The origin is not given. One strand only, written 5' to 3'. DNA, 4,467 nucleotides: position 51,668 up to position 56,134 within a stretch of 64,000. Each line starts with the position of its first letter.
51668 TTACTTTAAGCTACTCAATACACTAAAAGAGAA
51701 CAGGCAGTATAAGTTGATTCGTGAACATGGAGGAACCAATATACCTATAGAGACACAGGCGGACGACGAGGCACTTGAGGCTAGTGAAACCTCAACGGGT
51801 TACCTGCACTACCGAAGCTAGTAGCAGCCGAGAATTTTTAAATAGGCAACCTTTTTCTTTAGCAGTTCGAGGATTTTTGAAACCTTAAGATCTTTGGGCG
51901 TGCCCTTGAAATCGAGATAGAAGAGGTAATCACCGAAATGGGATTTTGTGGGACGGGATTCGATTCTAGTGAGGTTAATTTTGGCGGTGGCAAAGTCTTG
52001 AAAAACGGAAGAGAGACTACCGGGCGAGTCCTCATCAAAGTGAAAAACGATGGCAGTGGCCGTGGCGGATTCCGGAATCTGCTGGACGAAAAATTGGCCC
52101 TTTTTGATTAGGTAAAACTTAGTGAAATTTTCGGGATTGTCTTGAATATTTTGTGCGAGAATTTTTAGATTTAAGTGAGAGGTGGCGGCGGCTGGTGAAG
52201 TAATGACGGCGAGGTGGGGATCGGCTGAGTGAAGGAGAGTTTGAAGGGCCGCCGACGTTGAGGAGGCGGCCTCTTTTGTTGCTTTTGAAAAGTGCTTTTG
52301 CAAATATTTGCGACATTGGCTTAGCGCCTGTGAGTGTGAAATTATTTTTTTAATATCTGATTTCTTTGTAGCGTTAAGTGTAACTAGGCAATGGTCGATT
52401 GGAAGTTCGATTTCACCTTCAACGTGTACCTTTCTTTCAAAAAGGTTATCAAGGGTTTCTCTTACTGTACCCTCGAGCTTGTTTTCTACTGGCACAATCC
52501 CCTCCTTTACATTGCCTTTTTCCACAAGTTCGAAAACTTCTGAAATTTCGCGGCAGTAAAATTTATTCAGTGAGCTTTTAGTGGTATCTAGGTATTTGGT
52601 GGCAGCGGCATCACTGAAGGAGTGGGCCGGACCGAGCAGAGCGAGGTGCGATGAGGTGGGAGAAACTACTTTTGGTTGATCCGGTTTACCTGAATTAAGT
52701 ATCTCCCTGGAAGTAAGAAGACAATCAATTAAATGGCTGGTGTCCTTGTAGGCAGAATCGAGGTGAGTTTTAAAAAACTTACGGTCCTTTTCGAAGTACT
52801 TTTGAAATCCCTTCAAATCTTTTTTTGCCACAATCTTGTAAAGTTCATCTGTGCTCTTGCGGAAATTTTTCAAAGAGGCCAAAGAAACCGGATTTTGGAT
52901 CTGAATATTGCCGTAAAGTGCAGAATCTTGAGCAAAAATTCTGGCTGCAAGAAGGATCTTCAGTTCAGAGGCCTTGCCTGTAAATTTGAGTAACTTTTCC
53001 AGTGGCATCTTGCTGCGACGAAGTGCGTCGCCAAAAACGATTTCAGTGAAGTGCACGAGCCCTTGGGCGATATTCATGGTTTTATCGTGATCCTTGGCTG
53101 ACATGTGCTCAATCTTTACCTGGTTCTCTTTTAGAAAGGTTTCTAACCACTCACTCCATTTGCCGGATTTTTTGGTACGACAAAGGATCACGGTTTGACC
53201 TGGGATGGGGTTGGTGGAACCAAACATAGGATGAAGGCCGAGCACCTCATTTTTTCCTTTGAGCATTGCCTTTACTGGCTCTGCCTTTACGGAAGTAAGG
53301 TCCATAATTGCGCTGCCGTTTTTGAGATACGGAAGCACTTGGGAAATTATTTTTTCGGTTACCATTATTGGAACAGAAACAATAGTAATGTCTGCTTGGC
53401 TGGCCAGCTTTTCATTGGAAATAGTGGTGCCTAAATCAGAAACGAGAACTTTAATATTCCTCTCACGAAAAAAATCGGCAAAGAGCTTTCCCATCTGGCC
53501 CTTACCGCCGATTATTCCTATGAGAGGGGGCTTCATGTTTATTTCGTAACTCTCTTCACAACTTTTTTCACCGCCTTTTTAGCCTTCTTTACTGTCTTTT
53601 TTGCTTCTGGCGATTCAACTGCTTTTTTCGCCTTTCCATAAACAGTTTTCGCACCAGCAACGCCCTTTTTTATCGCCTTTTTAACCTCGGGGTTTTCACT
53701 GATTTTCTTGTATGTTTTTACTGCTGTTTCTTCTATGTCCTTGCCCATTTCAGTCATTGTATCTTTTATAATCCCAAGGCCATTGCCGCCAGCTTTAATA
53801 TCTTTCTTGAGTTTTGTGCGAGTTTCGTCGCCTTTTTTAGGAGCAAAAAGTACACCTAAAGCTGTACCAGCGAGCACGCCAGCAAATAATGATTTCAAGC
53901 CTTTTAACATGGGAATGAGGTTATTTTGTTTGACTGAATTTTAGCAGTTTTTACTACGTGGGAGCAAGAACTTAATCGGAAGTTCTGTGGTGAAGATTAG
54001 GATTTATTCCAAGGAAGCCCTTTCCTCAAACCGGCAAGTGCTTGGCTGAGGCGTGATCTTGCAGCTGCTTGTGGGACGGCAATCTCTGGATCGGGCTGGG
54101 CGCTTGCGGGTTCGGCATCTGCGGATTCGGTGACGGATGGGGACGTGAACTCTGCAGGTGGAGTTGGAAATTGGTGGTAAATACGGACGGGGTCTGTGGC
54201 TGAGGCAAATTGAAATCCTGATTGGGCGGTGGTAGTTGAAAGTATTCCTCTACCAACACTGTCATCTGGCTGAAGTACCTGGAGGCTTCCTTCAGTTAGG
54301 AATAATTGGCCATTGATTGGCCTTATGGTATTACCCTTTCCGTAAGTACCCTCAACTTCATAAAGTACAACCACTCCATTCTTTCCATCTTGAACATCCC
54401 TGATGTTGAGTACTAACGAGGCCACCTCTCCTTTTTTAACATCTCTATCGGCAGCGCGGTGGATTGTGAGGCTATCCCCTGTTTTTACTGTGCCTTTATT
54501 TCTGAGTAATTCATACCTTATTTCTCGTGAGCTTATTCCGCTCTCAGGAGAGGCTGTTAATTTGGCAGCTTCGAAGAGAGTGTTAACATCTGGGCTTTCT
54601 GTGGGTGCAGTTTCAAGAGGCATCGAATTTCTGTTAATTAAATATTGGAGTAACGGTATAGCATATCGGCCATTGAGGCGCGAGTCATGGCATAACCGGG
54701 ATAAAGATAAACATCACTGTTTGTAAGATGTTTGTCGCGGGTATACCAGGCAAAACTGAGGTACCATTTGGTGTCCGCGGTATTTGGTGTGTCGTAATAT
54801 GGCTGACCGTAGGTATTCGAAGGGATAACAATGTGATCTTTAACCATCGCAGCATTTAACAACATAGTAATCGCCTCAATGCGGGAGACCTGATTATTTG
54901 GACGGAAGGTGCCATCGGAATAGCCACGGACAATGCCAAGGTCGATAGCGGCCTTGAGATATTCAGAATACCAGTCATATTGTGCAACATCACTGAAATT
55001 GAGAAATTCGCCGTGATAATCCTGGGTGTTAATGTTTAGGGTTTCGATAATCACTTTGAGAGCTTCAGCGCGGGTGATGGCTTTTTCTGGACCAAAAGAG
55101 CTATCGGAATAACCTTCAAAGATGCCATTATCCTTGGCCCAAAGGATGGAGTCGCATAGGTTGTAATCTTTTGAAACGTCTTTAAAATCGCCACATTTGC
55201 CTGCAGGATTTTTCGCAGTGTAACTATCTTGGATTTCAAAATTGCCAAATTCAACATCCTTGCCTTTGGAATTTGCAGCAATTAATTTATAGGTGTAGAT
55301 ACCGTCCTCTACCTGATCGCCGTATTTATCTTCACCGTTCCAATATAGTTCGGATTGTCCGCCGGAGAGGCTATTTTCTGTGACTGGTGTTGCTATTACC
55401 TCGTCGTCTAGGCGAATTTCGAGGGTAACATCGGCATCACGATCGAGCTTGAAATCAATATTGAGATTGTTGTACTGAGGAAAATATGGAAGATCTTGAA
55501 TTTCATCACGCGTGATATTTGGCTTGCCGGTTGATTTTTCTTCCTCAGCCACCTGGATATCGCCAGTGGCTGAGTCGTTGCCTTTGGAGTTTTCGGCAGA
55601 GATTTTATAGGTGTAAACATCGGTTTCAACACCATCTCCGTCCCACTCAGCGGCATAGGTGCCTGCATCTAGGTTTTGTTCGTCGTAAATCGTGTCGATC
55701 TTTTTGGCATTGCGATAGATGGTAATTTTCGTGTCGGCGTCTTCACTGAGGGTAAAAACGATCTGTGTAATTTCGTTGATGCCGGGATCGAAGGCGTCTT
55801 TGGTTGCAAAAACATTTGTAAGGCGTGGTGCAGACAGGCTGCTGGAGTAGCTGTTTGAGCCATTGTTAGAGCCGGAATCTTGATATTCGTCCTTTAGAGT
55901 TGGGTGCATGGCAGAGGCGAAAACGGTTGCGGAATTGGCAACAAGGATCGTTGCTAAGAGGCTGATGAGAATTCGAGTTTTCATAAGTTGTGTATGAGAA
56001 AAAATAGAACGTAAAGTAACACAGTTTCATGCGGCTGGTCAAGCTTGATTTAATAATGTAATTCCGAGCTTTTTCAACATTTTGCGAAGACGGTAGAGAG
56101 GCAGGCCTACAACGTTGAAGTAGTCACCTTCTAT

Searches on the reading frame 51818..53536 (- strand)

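Call 8: search_protein_families(library=pfam, proteins=[window:51818-53536:-], max_evalue=0.001)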
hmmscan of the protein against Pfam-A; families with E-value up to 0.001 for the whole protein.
window:51818-53536:- (572 aa): 4 families
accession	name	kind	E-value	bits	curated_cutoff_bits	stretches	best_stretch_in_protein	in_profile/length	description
PF00800.23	PDT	-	2.1e-56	191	25.2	1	299-479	2-178/181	Prephenate dehydratase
PF02153.23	PDH_N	-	4.5e-16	59.2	26.5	1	41-142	38-152/154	Prephenate dehydrogenase, nucleotide-binding domain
PF20463.3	PDH_C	-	3e-10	40.8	22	1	147-249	2-101/102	Prephenate dehydrogenase, dimerization domain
PF01842.31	ACT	-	5.3e-07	29.7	27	1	502-554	8-59/66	ACT domain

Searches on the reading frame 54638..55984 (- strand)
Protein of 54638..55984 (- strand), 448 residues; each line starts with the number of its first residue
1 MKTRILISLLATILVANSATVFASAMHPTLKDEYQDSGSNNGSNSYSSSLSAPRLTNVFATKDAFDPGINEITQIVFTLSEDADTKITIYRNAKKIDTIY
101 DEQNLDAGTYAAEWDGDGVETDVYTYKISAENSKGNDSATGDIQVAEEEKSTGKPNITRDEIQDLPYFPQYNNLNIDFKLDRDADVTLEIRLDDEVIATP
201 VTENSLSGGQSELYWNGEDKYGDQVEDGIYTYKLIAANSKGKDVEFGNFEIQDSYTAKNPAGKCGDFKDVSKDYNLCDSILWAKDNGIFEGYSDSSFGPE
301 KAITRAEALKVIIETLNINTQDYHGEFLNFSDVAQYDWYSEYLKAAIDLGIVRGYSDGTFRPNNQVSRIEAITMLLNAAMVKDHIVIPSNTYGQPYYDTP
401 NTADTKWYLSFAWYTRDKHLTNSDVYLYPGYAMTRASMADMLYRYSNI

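Call 9: search_protein_families(library=pfam, proteins=[window:54638-55984:-], max_evalue=0.001)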
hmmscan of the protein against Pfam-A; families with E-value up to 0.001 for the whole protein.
window:54638-55984:- (448 aa): 2 families
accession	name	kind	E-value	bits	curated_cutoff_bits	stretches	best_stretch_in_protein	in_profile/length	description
PF00395.25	SLH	-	4.2e-30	103.9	20.8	2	329-372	1-44/44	S-layer homology domain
PF13860.13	FlgD_ig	-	2.5e-09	37.4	27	1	172-238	10-77/79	FlgD Ig-like domain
